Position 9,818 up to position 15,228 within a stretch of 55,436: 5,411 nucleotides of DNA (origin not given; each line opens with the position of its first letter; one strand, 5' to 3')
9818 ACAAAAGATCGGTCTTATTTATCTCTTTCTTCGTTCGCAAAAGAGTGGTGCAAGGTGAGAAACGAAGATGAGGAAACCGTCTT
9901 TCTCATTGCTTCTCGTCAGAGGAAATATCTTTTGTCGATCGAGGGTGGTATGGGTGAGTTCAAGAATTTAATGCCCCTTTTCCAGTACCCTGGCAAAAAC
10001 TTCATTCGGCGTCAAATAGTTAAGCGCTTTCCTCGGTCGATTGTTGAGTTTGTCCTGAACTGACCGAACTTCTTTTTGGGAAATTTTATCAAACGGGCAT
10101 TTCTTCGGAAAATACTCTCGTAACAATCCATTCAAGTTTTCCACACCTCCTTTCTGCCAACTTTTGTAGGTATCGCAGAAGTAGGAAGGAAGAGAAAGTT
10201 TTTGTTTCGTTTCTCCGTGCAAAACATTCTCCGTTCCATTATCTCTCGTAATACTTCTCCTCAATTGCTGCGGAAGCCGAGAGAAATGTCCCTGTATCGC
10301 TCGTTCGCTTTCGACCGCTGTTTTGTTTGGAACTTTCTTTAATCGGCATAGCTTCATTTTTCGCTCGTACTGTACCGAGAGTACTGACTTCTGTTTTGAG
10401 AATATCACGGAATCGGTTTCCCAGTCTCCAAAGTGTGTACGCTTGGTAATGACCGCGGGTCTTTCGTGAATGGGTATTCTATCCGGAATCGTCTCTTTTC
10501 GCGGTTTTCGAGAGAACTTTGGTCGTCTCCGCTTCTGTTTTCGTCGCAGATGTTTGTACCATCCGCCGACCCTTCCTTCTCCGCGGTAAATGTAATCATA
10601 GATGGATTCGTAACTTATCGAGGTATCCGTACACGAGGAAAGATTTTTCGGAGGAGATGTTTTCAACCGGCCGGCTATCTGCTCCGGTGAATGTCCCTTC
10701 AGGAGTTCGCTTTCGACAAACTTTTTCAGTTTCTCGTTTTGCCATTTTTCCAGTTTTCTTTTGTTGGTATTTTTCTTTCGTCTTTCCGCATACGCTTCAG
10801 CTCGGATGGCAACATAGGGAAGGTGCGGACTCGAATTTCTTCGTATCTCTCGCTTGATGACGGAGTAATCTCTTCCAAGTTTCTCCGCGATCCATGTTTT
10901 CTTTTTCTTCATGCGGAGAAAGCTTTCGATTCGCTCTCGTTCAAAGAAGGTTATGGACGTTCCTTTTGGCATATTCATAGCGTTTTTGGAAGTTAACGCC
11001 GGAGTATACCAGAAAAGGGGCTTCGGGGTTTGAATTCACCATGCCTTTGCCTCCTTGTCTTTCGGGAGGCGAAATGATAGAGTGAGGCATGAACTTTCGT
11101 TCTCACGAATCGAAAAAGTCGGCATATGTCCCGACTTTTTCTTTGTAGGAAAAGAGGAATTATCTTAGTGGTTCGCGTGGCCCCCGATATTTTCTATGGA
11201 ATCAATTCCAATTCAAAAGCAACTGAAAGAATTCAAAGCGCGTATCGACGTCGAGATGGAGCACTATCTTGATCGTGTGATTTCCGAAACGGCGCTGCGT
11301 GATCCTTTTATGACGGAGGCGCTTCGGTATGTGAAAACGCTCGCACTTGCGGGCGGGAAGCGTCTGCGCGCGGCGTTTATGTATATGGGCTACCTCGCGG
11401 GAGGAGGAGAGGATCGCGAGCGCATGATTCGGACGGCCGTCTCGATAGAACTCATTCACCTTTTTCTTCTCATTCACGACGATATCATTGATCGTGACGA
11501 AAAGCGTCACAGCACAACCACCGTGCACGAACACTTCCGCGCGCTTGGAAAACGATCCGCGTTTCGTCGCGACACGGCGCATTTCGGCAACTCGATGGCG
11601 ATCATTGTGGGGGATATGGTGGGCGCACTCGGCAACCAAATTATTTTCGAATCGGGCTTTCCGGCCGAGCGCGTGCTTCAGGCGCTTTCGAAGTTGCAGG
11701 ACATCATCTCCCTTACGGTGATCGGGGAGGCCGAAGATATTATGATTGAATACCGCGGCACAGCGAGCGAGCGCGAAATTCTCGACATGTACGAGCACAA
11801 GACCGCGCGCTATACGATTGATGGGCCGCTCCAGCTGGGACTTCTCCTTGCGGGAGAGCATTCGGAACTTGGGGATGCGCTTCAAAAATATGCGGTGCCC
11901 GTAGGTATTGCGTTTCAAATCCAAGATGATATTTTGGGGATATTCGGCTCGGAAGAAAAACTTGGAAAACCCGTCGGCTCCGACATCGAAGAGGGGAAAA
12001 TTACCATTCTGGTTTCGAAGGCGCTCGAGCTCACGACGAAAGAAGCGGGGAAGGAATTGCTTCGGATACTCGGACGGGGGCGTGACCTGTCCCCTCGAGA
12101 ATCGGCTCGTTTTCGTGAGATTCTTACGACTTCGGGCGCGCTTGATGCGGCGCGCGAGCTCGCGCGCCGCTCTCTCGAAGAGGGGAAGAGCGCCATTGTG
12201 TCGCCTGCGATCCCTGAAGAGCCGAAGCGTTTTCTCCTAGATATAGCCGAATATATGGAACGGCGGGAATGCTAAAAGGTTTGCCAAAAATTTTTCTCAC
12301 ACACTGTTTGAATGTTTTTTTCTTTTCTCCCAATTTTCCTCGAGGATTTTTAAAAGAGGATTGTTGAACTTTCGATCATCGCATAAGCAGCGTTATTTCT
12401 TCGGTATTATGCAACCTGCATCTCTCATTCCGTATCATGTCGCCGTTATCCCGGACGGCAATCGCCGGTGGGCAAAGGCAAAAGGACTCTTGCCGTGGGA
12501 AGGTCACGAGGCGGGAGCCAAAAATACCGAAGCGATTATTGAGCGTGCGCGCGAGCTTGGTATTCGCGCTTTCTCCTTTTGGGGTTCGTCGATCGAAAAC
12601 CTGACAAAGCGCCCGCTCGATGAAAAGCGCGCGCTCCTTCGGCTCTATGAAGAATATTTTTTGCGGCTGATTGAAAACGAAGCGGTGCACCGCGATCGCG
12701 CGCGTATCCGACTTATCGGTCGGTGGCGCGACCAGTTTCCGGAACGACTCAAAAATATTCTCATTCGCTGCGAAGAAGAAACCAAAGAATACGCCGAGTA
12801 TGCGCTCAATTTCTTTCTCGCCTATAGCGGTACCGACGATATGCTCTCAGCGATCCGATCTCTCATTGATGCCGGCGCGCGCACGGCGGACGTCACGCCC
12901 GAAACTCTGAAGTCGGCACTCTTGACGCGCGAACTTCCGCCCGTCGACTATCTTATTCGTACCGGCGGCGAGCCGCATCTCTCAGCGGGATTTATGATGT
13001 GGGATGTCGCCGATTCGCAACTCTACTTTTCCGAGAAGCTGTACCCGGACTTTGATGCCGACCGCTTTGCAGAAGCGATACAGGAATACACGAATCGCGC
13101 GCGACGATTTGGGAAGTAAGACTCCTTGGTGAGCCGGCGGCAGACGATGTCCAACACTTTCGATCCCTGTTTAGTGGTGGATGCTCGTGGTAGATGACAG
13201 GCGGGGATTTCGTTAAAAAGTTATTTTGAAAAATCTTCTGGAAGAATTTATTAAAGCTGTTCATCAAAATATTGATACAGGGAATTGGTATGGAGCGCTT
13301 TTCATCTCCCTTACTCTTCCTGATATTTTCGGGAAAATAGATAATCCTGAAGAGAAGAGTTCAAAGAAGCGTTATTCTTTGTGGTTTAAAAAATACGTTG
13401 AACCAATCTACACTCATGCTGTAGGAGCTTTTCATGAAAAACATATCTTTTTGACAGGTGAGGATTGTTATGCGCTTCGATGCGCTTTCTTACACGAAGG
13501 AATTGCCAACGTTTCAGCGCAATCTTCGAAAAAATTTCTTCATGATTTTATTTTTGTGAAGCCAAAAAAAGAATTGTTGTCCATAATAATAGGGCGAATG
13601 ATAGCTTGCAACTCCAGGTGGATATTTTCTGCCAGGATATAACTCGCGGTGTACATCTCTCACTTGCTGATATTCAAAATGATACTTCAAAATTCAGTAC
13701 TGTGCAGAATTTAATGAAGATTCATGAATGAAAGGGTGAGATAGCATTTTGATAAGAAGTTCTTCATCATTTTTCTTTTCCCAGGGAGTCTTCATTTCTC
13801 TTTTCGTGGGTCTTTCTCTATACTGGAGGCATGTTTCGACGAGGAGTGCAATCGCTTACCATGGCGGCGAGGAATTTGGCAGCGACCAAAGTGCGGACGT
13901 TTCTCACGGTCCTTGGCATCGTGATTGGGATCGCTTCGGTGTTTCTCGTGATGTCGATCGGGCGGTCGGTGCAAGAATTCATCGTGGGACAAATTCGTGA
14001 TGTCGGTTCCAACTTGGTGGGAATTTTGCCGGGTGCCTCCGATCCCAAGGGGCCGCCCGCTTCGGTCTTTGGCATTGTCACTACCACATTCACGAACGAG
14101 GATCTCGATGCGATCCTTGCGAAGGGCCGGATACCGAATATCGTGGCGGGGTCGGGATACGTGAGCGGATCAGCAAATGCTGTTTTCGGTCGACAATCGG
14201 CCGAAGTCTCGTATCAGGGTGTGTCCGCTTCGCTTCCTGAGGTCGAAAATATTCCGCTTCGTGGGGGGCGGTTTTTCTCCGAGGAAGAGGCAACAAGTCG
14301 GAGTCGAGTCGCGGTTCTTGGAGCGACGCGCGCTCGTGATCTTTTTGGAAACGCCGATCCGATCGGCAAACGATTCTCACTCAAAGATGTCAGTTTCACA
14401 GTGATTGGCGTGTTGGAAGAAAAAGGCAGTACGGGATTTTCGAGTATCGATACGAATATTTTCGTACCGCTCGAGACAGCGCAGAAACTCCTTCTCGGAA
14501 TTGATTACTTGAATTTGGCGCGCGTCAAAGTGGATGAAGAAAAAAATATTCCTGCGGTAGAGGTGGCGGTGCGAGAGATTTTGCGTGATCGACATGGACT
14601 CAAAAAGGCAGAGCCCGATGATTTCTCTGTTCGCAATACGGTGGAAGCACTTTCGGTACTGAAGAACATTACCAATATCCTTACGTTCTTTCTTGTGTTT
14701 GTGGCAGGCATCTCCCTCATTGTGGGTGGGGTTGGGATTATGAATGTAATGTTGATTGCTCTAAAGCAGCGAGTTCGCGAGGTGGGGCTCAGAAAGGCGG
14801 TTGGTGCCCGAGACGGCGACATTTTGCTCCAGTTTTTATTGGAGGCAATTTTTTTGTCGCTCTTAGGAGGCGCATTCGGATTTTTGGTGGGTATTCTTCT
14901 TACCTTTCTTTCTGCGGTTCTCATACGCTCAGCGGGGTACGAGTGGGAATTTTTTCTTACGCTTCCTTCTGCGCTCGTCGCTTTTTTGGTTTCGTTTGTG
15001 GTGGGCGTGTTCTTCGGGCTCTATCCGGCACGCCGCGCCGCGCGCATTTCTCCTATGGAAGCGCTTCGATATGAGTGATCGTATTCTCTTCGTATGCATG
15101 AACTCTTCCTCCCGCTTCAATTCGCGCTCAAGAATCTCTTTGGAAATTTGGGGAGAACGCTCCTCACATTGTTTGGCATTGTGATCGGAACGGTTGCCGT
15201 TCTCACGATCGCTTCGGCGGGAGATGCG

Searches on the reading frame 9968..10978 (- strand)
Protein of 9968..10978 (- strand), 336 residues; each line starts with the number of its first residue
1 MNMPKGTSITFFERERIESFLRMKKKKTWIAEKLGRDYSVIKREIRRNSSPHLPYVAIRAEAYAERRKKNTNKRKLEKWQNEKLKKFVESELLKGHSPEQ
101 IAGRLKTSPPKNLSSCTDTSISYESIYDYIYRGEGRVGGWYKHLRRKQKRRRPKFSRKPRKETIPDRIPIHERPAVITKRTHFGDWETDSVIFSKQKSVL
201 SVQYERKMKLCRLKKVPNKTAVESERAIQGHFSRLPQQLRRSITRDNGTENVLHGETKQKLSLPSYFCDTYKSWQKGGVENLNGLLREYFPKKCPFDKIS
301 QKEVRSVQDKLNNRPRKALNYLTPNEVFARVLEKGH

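Call 10: search_protein_families(library=pfam, max_evalue=0.01, proteins=[window:9968-10978:-])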
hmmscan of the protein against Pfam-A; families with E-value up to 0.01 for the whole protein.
window:9968-10978:- (336 aa): 2 families
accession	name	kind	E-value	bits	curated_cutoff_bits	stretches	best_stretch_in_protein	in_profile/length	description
PF13936.12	HTH_38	-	4e-07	30.1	27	1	5-48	1-44/44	Helix-turn-helix domain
PF13683.12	rve_3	-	0.0091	16.2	26.5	0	269-324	9-67/67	Integrase core domain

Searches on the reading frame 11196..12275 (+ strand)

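Call 10: search_protein_families(library=pfam, max_evalue=0.01, proteins=[window:11196-12275:+])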
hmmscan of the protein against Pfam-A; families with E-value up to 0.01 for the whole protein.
window:11196-12275:+ (359 aa): 1 family
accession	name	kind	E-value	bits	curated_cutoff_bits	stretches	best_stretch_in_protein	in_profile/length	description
PF00348.22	polyprenyl_synt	-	2e-52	178.4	27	1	46-296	8-238/251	Polyprenyl synthetase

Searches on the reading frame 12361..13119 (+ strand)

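Call 11: search_protein_families(library=pfam, max_evalue=0.001, proteins=[window:12361-13119:+])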
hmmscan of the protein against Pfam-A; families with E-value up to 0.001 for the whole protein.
window:12361-13119:+ (252 aa): 1 family
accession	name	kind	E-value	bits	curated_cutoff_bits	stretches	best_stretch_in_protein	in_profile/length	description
PF01255.24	Prenyltransf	-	1.3e-55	188.8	27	1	30-251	1-219/219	Putative undecaprenyl diphosphate synthase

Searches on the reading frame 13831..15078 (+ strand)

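Call 11: search_protein_families(library=pfam, max_evalue=0.001, proteins=[window:13831-15078:+])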
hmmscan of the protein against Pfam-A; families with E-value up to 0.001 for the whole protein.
window:13831-15078:+ (415 aa): 2 families
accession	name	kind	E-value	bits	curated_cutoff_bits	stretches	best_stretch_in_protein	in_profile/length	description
PF12704.14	MacB_PCD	-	3.6e-43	148.7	27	1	23-249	1-206/207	MacB-like periplasmic core domain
PF02687.27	FtsX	-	1.2e-20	74.2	25.5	1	290-408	2-120/120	FtsX-like permease C-terminal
